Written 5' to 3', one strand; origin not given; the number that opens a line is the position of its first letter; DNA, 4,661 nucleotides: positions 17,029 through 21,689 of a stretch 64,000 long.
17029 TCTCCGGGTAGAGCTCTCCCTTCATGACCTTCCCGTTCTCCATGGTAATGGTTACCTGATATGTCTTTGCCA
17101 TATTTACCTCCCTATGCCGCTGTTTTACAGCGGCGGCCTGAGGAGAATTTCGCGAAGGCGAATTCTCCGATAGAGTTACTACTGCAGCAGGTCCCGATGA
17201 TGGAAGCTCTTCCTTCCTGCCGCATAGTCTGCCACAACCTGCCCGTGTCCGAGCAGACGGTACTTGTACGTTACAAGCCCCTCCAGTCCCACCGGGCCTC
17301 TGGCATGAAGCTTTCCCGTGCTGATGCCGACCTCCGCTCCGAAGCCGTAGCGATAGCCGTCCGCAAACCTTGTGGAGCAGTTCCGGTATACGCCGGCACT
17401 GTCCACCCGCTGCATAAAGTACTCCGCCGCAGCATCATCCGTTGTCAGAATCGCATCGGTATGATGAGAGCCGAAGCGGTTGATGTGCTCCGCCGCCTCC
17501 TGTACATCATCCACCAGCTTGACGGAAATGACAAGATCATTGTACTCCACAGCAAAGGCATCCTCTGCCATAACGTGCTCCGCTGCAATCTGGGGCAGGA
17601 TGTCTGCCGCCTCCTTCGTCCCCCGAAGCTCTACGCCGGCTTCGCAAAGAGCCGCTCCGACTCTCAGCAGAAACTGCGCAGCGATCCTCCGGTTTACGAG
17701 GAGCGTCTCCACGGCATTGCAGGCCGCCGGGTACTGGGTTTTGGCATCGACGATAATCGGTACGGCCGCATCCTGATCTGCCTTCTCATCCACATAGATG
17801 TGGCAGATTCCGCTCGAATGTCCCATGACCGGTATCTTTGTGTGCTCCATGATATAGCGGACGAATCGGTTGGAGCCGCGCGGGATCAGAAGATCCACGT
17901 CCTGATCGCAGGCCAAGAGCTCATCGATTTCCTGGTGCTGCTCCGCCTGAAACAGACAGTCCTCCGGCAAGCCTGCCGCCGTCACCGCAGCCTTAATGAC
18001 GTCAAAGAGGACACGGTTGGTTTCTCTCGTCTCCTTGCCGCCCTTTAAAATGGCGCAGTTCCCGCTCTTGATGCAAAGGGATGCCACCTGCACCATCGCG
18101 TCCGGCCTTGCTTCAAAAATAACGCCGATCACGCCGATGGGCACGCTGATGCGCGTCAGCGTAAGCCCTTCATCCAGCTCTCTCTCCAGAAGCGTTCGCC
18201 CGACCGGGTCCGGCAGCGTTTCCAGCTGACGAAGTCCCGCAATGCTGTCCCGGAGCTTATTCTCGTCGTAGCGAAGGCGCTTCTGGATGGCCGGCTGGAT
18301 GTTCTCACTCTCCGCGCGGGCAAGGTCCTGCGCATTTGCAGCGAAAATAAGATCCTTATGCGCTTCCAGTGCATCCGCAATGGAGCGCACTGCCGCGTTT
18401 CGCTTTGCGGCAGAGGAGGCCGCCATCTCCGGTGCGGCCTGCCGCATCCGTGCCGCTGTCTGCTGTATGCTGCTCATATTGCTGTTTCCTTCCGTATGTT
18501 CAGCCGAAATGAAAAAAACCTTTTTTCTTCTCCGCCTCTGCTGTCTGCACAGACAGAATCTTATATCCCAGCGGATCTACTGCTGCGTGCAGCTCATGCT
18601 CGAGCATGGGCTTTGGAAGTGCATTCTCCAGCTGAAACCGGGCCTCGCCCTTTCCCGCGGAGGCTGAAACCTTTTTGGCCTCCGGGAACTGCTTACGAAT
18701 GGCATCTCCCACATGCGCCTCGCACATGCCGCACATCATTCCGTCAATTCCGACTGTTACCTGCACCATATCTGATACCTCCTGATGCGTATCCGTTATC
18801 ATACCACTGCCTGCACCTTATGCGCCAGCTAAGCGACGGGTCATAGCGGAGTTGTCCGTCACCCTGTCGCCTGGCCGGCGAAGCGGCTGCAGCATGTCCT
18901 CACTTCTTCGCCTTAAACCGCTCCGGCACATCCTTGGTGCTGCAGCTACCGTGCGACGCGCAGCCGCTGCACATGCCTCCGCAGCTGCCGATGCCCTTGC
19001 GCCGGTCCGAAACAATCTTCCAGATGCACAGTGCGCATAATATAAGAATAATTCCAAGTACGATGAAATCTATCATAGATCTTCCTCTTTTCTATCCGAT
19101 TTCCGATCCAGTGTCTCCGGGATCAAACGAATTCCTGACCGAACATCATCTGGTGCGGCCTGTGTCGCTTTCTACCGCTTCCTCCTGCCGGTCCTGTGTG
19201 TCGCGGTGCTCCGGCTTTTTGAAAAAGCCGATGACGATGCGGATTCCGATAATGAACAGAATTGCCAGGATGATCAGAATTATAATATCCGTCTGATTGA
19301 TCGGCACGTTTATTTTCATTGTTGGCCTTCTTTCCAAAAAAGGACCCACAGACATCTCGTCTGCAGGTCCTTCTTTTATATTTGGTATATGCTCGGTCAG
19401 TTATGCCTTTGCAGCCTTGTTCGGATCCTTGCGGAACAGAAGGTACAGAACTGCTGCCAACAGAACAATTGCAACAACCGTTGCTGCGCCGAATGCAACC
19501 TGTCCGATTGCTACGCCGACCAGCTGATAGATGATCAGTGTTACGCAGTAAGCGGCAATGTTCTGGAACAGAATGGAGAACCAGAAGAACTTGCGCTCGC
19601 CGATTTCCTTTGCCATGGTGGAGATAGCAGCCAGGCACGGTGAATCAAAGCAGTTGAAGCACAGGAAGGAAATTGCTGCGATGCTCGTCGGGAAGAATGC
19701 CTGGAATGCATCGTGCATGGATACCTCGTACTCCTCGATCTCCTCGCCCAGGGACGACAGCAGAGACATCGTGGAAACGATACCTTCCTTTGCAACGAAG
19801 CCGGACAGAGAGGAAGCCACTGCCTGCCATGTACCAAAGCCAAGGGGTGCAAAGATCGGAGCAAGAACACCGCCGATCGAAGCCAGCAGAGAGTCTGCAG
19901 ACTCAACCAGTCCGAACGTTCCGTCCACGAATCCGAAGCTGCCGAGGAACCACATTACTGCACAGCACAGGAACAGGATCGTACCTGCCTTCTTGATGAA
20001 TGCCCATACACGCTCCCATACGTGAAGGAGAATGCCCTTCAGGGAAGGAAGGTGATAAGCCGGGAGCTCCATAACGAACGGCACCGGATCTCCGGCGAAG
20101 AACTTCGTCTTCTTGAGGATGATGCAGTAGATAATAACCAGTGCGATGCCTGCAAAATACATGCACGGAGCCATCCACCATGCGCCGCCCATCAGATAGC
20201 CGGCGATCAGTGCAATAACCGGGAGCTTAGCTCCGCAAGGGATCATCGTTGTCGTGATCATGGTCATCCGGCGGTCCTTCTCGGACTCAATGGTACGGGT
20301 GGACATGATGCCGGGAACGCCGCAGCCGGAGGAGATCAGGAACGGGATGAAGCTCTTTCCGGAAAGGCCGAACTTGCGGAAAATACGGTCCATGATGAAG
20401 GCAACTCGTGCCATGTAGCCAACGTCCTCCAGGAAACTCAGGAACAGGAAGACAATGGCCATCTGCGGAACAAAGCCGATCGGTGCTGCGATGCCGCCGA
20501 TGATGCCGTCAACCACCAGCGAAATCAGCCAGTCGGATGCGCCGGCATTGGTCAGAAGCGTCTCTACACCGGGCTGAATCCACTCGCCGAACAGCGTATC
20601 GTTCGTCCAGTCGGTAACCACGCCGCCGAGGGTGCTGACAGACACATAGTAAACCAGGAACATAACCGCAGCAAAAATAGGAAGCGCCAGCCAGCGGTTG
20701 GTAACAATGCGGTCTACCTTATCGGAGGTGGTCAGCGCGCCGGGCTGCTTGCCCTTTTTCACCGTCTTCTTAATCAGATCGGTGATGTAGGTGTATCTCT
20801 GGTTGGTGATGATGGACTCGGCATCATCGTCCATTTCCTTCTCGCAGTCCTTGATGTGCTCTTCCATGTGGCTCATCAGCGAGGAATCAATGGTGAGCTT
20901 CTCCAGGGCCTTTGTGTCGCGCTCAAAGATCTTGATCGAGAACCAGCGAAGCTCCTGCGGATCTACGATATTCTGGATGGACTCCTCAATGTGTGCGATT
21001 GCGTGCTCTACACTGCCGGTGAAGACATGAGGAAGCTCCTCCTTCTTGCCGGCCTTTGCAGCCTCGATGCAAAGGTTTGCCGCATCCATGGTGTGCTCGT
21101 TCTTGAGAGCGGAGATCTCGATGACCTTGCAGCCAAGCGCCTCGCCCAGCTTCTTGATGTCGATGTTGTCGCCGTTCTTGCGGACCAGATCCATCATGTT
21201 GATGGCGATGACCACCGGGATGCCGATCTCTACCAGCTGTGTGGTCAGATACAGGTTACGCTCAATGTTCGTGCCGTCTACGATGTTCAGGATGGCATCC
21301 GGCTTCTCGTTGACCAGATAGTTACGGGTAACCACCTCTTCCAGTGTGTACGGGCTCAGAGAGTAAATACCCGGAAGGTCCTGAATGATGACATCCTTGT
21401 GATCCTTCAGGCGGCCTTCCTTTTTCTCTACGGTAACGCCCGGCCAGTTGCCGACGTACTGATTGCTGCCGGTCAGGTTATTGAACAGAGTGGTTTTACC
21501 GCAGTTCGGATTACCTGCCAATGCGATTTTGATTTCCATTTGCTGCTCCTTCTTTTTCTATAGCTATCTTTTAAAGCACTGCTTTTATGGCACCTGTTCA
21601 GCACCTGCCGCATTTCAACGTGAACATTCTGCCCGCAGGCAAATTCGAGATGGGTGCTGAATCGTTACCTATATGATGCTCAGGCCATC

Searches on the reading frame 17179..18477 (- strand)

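Call 91: search_protein_families(library=pfam, proteins=[window:17179-18477:-], max_evalue=0.000001)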
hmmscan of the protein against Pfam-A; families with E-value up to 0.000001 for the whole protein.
window:17179-18477:- (432 aa): 1 family
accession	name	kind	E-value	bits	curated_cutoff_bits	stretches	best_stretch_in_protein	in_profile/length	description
PF00171.27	Aldedh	-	4.1e-22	78.8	23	1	4-302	31-317/461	Aldehyde dehydrogenase family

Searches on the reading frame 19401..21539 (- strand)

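Call 92: search_protein_families(library=pfam, proteins=[window:19401-21539:-], max_evalue=0.000001)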
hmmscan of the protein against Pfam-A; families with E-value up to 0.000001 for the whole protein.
window:19401-21539:- (712 aa): 5 families
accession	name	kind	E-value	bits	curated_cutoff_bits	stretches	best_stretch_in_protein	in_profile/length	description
PF02421.24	FeoB_N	-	1.1e-65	220.4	27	1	4-150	2-149/156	Ferrous iron transport protein B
PF07670.19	Gate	-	1.3e-34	119.2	29.6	2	355-447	3-102/104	Nucleoside recognition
PF17910.6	FeoB_Cyto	-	4.7e-22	78.7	23.4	1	176-261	4-90/90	FeoB cytosolic helical domain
PF01926.29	MMR_HSR1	-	4.1e-20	72.4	21.9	1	4-114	1-112/113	50S ribosome-binding GTPase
PF07664.17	FeoB_C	-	2.3e-19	69.3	26.6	1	458-510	2-54/54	Ferrous iron transport protein B C terminus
